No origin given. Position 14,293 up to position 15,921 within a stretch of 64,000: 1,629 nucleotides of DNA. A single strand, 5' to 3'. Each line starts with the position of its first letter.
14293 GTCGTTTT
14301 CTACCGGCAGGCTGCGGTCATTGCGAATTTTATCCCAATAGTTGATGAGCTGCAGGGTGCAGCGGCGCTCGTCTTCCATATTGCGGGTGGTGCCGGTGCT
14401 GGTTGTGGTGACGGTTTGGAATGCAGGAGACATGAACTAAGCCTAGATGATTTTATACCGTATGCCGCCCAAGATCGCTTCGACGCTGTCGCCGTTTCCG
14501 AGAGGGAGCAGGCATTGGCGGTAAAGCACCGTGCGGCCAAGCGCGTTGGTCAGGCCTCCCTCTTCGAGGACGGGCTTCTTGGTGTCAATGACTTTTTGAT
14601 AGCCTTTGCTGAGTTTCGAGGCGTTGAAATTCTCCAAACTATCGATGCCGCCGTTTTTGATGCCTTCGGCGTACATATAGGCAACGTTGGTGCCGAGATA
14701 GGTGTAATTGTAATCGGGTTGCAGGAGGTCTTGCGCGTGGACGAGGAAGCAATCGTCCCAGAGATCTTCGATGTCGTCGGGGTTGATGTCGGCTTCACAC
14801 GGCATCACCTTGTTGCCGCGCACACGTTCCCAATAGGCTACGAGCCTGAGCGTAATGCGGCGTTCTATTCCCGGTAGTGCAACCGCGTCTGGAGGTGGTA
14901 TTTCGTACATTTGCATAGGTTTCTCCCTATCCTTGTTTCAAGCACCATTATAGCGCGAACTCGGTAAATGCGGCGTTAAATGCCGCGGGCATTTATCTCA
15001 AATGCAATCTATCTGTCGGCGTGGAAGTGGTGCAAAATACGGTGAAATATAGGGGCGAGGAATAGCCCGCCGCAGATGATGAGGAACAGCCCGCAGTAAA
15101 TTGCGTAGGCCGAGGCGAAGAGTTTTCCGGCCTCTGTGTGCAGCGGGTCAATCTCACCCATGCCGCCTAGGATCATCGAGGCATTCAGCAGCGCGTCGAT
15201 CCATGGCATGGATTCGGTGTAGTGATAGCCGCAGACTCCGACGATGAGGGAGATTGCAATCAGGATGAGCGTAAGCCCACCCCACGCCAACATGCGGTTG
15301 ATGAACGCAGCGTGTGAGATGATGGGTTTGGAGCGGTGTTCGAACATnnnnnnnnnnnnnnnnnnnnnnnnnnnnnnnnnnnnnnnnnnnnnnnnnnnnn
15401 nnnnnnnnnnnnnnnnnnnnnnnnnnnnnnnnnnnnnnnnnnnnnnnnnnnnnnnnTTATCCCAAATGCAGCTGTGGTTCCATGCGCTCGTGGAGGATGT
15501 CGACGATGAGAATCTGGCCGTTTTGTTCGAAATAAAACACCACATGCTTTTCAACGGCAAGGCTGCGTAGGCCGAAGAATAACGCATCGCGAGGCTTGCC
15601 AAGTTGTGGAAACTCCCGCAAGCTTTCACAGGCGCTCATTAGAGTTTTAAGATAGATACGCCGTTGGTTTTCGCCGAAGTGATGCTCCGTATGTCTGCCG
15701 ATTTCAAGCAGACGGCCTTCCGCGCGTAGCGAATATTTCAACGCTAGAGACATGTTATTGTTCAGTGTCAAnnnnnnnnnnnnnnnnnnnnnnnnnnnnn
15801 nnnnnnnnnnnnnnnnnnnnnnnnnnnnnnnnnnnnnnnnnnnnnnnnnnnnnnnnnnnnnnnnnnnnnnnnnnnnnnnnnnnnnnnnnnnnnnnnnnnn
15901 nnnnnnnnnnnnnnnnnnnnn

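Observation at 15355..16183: parDE toxin-antitoxin cassette bracketed by a duplicated mfd 3' end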

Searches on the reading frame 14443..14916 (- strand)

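Call 20: search_protein_families(library=pfam, proteins=[window:14443-14916:-], max_evalue=0.001)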
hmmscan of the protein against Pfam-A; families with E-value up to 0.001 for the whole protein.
window:14443-14916:- (157 aa): 1 family
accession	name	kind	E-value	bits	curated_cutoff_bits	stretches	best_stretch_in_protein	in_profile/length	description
PF07310.19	PAS_5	-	3.5e-11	43.5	22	1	22-150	6-134/137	PAS domain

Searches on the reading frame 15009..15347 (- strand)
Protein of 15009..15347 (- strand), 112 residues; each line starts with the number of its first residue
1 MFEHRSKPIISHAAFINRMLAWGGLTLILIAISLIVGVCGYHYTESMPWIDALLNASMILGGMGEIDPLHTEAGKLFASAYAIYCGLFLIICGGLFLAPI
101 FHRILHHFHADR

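Call 7: search_protein_families(library=pfam, proteins=[window:15009-15347:-], max_evalue=0.01)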
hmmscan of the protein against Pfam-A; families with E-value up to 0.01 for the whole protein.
window:15009-15347:- (112 aa): 0 families

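Call 25: search_protein_families(library=ncbifam, proteins=[window:15009-15347:-], max_evalue=0.1)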
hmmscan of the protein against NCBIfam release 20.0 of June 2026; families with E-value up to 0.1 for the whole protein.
window:15009-15347:- (112 aa): 2 families
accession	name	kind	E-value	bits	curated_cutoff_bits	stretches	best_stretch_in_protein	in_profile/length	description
NF045848.1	MMCAP2_0566_fam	domain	0.036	13.3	90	1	22-81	257-316/322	MMCAP2_0566 family conjugal transfer protein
NF040514.1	CAL67264_fam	equivalog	0.097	12.9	50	1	17-49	3-34/57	CAL67264 family membrane protein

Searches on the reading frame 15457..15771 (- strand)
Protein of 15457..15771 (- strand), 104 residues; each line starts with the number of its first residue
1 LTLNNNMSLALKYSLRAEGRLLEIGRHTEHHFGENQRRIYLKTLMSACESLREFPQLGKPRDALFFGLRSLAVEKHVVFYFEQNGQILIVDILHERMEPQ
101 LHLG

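Call 7: search_protein_families(library=pfam, proteins=[window:15457-15771:-], max_evalue=0.01)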
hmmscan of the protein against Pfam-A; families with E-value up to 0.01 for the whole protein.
window:15457-15771:- (104 aa): 1 family
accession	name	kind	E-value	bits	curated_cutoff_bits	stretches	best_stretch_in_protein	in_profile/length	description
PF05016.21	ParE_toxin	-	1.5e-16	61.2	23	1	11-98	1-88/89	ParE toxin of type II toxin-antitoxin system, parDE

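Call 12: find_encoding_contigs(protein=window:15457-15771:-, flank=8000, max_places=10)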
Protein window:15457-15771:- (104 aa): no gene with exactly this product is on record in the collection.

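Call 14: find_homologous_proteins(query=window:15457-15753:-, max_evalue=0.00001)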
Query window:15457-15753:- (98 aa): 1 proteins with E <= 0.00001 among 3 candidates.
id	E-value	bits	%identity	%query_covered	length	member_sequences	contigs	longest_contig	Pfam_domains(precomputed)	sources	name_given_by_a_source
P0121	3.8e-58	211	100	100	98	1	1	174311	PF05016.22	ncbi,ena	-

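Call 25: search_protein_families(library=ncbifam, proteins=[window:15457-15753:-], max_evalue=0.1)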
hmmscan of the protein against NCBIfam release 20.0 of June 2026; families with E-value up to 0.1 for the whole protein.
window:15457-15753:- (98 aa): 0 families

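Call 27: search_solved_structures(query=window:15457-15753:-, max_evalue=1)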
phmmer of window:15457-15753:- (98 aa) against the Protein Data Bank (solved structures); distinct sequences matched with E-value up to 1: 9.
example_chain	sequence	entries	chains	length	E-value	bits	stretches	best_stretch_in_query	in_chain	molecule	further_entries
3kxe_A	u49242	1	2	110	5.9e-10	42.5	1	6-98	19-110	Toxin protein parE-1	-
7r5a_A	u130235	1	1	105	1.3e-09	41.4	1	9-92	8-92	Toxin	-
8c24_A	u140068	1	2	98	2.3e-07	34.2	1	8-94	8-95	Toxin ParE1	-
7ycs_A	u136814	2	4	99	0.00036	23.9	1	8-96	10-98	Toxin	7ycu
2kz2_A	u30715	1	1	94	0.23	14.9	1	19-73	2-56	Calmodulin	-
1kkx_A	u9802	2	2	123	0.26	14.8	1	19-60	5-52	Transcription regulatory protein ADR6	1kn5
5k1r_A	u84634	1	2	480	0.36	14.3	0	42-69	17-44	Burkholderia pseudomallei sphingosine-1-phosphate lyase Bpss2021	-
6x0a_A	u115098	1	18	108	0.76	13.3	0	33-90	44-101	Plasmid stabilization system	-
9vva_A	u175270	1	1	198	0.99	12.9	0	59-90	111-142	Heterogeneous nuclear ribonucleoprotein A1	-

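Call 85: search_dna_similar(query=window:15457-15753:-, collection=plasmids, mode=protein, max_rows=12)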
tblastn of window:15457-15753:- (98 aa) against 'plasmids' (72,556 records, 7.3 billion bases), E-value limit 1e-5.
Records with a match: 142; places in all: 145; records where one place covers at least 80% of the query: 142.
Best place of each record, by identity: <60% 142.
By first word of the organism name: Proteus 15; Shewanella 10; Mycobacterium 10; Escherichia 10; Klebsiella 10; Providencia 7; Acinetobacter 7; Sulfitobacter 7; Vibrio 6; Enterobacter 6; and 36 more.
By predicted mobility (MOB-suite, as given by PLSDB): conjugative 56; mobilizable 48; non-mobilizable 38.
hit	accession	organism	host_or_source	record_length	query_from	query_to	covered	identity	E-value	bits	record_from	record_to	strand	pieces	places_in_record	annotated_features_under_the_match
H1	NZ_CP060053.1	Croceicoccus marinus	prokaryote,marine sediment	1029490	5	88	86%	41.7%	2e-8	57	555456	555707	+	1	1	none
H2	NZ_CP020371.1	Candidatus Thiodictyon syntrophicum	meromictic lake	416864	11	97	89%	39.8%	2e-9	59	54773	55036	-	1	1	type II toxin-antitoxin system RelE/ParE family toxin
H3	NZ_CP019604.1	Croceicoccus marinus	-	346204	5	88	86%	40.5%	5e-8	56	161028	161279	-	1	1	type II toxin-antitoxin system RelE/ParE family toxin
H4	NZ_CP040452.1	Halomonas sp. PA16-9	-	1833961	1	92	94%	35.9%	2e-8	57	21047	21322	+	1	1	none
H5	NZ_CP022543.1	Antarctobacter heliothermus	Skeletonema marinoi strain ST54,Cell ...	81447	1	98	100%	32.7%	2e-7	54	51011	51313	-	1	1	type II toxin-antitoxin system RelE/ParE family toxin | type II toxin-antitoxin system ParD family antitoxin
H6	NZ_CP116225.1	Actinomyces oris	Homo sapiens,Cell culture,oral cavity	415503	15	97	85%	38.6%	3e-11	65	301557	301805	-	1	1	type II toxin-antitoxin system RelE/ParE family toxin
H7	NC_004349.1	Shewanella oneidensis MR-1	-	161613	3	98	98%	32.7%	3e-7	53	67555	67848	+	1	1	type II toxin-antitoxin system RelE/ParE family toxin | type II toxin-antitoxin system Phd/YefM family antitoxin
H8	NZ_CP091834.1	Shewanella xiamenensis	hospital wastewater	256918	3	98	98%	32.7%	3e-7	53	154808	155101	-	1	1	type II toxin-antitoxin system RelE/ParE family toxin | type II toxin-antitoxin system Phd/YefM family antitoxin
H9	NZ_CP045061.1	Salmonella enterica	almond drupe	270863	3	97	97%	32.6%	5e-7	52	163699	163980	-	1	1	type II toxin-antitoxin system RelE/ParE family toxin | type II toxin-antitoxin system ParD family antitoxin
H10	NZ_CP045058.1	Salmonella enterica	almond drupe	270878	3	97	97%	32.6%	5e-7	52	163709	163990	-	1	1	type II toxin-antitoxin system RelE/ParE family toxin | type II toxin-antitoxin system ParD family antitoxin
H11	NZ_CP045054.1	Salmonella enterica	almond drupe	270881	3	97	97%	32.6%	5e-7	52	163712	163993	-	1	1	type II toxin-antitoxin system RelE/ParE family toxin | type II toxin-antitoxin system ParD family antitoxin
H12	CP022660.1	Salmonella enterica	river water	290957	3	97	97%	32.6%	5e-7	52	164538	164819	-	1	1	type II toxin-antitoxin system RelE/ParE family toxin | antitoxin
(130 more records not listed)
